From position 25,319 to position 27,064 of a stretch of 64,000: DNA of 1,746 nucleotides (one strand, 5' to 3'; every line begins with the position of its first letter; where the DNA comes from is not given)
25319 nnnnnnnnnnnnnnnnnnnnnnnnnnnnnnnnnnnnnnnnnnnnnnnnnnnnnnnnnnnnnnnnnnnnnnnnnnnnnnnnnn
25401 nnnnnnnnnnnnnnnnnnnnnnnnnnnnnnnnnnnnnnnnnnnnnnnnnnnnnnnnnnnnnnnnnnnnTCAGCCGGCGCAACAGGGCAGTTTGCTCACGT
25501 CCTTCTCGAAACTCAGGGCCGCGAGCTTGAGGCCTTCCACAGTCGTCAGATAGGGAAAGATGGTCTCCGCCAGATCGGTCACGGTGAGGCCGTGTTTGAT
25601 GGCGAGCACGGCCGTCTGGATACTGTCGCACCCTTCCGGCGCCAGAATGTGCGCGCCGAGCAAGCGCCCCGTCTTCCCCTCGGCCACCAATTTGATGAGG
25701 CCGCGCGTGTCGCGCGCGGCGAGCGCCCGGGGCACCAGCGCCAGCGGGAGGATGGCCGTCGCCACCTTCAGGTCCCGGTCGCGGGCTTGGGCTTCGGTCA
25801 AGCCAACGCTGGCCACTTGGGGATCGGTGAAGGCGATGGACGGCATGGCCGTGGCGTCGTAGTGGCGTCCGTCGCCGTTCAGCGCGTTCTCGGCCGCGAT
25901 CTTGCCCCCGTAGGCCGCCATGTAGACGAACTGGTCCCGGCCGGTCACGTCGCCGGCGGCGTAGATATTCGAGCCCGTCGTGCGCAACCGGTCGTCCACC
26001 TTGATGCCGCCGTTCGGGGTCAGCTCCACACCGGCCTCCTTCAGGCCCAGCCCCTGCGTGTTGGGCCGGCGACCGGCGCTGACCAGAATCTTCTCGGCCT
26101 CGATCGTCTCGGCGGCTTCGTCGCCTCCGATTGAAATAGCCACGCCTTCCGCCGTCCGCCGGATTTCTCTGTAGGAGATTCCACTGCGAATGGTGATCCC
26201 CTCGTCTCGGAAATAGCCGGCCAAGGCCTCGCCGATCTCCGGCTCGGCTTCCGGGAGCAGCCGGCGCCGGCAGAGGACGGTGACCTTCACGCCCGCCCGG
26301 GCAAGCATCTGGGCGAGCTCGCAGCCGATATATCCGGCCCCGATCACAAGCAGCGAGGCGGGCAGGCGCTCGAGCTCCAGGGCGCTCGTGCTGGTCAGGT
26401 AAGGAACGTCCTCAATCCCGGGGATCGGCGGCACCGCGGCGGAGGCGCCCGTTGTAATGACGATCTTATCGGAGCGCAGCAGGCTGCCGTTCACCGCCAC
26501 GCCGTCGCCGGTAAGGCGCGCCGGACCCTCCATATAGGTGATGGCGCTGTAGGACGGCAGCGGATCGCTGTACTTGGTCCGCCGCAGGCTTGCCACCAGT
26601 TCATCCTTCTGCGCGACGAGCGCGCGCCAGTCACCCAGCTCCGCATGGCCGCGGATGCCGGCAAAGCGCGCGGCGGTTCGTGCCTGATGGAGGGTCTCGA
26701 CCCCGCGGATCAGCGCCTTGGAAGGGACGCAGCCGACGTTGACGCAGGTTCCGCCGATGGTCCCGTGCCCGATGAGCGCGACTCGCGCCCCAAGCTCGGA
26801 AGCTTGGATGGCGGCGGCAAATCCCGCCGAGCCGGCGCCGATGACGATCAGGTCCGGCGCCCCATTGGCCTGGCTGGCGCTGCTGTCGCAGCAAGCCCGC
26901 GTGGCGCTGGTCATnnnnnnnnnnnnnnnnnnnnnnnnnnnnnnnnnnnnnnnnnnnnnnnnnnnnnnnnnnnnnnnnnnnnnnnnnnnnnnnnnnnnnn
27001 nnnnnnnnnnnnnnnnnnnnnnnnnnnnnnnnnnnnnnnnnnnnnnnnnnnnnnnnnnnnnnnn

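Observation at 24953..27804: Minimal mercury-resistance module (merR / merF-merA) beside tRNA-Lys, with reduced MerA and MerF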

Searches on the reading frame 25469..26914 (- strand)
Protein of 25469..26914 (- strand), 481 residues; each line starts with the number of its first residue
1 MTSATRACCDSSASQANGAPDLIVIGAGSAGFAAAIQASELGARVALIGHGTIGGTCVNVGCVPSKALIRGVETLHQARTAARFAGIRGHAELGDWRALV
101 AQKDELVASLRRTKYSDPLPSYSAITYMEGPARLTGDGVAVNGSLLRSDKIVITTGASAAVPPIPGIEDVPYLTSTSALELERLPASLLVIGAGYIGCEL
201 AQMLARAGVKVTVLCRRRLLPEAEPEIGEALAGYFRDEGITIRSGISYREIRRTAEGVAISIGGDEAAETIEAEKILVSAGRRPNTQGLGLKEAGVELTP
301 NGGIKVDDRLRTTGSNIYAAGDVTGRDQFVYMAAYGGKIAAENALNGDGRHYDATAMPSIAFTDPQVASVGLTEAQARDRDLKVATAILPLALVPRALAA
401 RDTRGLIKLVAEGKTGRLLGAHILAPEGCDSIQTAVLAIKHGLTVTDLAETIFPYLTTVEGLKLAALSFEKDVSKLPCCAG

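Call 4: search_protein_families(library=pfam, proteins=[window:25469-26911:-])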
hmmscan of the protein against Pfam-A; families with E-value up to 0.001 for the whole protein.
window:25469-26911:- (480 aa): 16 families
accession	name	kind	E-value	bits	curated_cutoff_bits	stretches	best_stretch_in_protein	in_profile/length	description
PF07992.20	Pyr_redox_2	-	1.9e-64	218.3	26.1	1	20-333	2-288/291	Pyridine nucleotide-disulphide oxidoreductase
PF02852.28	Pyr_redox_dim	-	6.8e-29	100.7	25.3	1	356-464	1-109/110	Pyridine nucleotide-disulphide oxidoreductase, dimerisation domain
PF00070.33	Pyr_redox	-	1.4e-17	64.4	22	1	187-257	2-74/82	Pyridine nucleotide-disulphide oxidoreductase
PF01134.28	GIDA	-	5.2e-12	46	22.1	1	20-76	1-54/391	Glucose inhibited division protein A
PF13738.12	Pyr_redox_3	-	6.5e-12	45.7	30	1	142-320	120-305/305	Pyridine nucleotide-disulphide oxidoreductase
PF01266.30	DAO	-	5.6e-09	36.4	27.9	1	187-218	2-33/353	FAD dependent oxidoreductase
PF03486.20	HI0933_like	-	1.3e-08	35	50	1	20-51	2-33/244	HI0933-like protein Rossmann domain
PF00890.30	FAD_binding_2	-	4.6e-07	29.8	20.4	1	20-51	1-32/414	FAD binding domain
PF12831.13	FAD_oxidored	-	5.3e-07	29.7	27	1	20-62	1-44/416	FAD dependent oxidoreductase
PF01262.27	AlaDh_PNT_C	-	6.6e-06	26.1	23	0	21-47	31-57/214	Alanine dehydrogenase/PNT, C-terminal domain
PF13450.12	NAD_binding_8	-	5.6e-05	23.8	21.9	0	23-56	1-35/68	NAD(P)-binding Rossmann-like domain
PF00899.27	ThiF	-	0.00016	21.4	28.1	1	185-209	21-45/238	ThiF family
PF01494.25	FAD_binding_3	-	0.00049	19.9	22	0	187-216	4-33/349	FAD binding domain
PF02737.24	3HCDH_N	-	0.00065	20.1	22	0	188-215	3-30/180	3-hydroxyacyl-CoA dehydrogenase, NAD binding domain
PF13478.12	XdhC_C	-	0.00092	20.2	29.7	0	187-218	1-32/125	XdhC Rossmann domain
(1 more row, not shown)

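Call 5: search_protein_families(library=ncbifam, proteins=[window:25469-26911:-])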
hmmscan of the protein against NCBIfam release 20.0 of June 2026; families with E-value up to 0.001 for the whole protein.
window:25469-26911:- (480 aa): 79 families (the best 25 are shown)
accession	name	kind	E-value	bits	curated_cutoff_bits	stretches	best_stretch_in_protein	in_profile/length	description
TIGR02053.1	MerA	equivalog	3.7e-163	543.8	454.45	1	20-480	2-465/465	mercury(II) reductase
NF010311.1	PRK13748.1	subfamily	1e-143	480.2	600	1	11-480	90-560/560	mercury(II) reductase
TIGR01350.1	lipoamide_DH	equivalog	2.4e-109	366.1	408.8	1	20-469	3-455/461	dihydrolipoyl dehydrogenase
NF004991.0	PRK06370.1-3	subfamily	3.8e-108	362.2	620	1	18-471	35-490/509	FAD-containing oxidoreductase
NF004992.0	PRK06370.1-4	equivalog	6.9e-94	314.8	629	1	20-452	6-439/459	FAD-containing oxidoreductase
NF004946.0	PRK06292.2-4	subfamily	1.5e-85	287.8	634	1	20-452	5-454/487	dihydrolipoyl dehydrogenase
NF004776.0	PRK06116.1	equivalog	3.2e-85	286.8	480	1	20-451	6-436/450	glutathione-disulfide reductase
NF004947.0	PRK06292.2-5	equivalog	1.3e-80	271.6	592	1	20-453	5-445/474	dihydrolipoyl dehydrogenase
NF005884.0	PRK07846.1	equivalog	3.7e-80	269.8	501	1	20-450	5-432/454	mycothione reductase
TIGR01424.1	gluta_reduc_2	equivalog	9.4e-79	265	606.05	1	20-451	4-432/446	glutathione-disulfide reductase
NF040477.1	chlor_oxi_RclA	equivalog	1.2e-77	261.5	740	1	22-461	7-433/441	reactive chlorine resistance oxidoreductase RclA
NF004943.0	PRK06292.2-1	equivalog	2.4e-77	260.7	432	1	20-468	5-455/456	dihydrolipoyl dehydrogenase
NF004990.0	PRK06370.1-1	equivalog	6.6e-76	255.8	842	1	20-440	6-427/459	FAD-containing oxidoreductase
TIGR03452.1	mycothione_red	equivalog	1.6e-73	248.1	635.65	1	20-450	4-433/452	mycothione reductase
NF003585.0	PRK05249.1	equivalog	6.2e-73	246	465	1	20-467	8-456/464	Si-specific NAD(P)(+) transhydrogenase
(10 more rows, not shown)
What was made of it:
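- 25469..26914 (-): merA, a core-only mercuric reductase of 481 aa. N-terminal tail Cys8/Cys9; redox pair Cys57/Cys62; Tyr115 and Tyr455; C-terminal Cys478/Cys479. TIGR02053 543.8 bits against a 454.45 cut-off (call 5).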

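Call 8: find_related_loci(query=window:25472-26914:-, collection=genome_contigs, flank=8000)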
Query window:25472-26914:- (481 aa) in genome_contigs; peptide patterns used: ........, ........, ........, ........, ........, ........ (x = any residue, [..] = any of these).
600 stretches matched a pattern (row limit reached: there are more); 586 encode a relative of the query (tblastn E <= 1e-3); the best 80 are kept; 80 distinct loci.
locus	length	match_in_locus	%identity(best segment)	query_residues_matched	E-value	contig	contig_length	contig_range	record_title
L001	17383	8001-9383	67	21-481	0e+0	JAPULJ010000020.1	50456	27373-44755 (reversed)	MAG: Alphaproteobacteria bacterium isolate KW1-S21_141 KW1-S21_141_cg20, whole genome shotgun sequence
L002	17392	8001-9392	69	18-481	0e+0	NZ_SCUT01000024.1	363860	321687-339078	MAG: Reyranella sp. isolate GW715_bin.16 GW715_bin.16-51640, whole genome shotgun sequence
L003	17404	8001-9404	68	14-481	0e+0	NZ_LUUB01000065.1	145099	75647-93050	Bradyrhizobium centrolobii strain BR 10245 contig37, whole genome shotgun sequence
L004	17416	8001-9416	65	5-481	0e+0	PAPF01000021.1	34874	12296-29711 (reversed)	MAG: Phyllobacteriaceae bacterium isolate SP17 MHASMcontig_2782517, whole genome shotgun sequence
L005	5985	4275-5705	63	5-481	0e+0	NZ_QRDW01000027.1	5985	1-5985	Aestuariispira insulae strain CECT 8488 Ga0244593_127, whole genome shotgun sequence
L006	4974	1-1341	67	35-481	0e+0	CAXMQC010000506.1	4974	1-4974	MAG: Akkermansiaceae bacterium isolate 07C-BC-St03_bin.29.orig genome assembly, contig: k141_3665154, whole genome shotg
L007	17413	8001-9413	64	8-481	0e+0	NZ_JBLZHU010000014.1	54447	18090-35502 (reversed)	Hwanghaeella sp. 1Z406 NODE_14_length_54447_cov_38.565482, whole genome shotgun sequence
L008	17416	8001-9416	63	10-481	0e+0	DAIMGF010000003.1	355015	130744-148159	MAG TPA_asm: Parvularculaceae bacterium isolate CTOTU39391 NODE_43_length_355015_cov_4.270208, whole genome shotgun sequ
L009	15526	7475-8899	63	6-481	0e+0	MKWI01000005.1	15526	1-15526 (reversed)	MAG: Sphingobium sp. 66-54 SCNpilot_expt_1000_bf_scaffold_1427, whole genome shotgun sequence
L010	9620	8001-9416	61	8-481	0e+0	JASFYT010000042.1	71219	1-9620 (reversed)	MAG: Rhizobiaceae bacterium isolate MAY_MAG_00006 ALL_000000000152, whole genome shotgun sequence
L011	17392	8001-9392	62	18-481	0e+0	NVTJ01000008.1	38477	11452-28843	MAG: Alphaproteobacteria bacterium isolate NORP118 Contig_source1382A_2610, whole genome shotgun sequence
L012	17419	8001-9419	62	8-481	0e+0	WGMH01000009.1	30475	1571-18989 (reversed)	MAG: Alphaproteobacteria bacterium isolate RI_492 c_000000040951, whole genome shotgun sequence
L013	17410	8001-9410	59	12-481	0e+0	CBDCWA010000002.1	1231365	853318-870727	MAG: Hyphomicrobiaceae bacterium isolate 37700a33-9fac-4853-aa28-988843778b14 genome assembly, contig: contig_2, whole g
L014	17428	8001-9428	60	3-481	0e+0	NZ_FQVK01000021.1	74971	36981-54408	Ruegeria intermedia strain DSM 29341, whole genome shotgun sequence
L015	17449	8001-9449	60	1-481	2e-179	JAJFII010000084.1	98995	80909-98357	MAG: Rhodospirillales bacterium isolate OFTM193 OFTM193_83, whole genome shotgun sequence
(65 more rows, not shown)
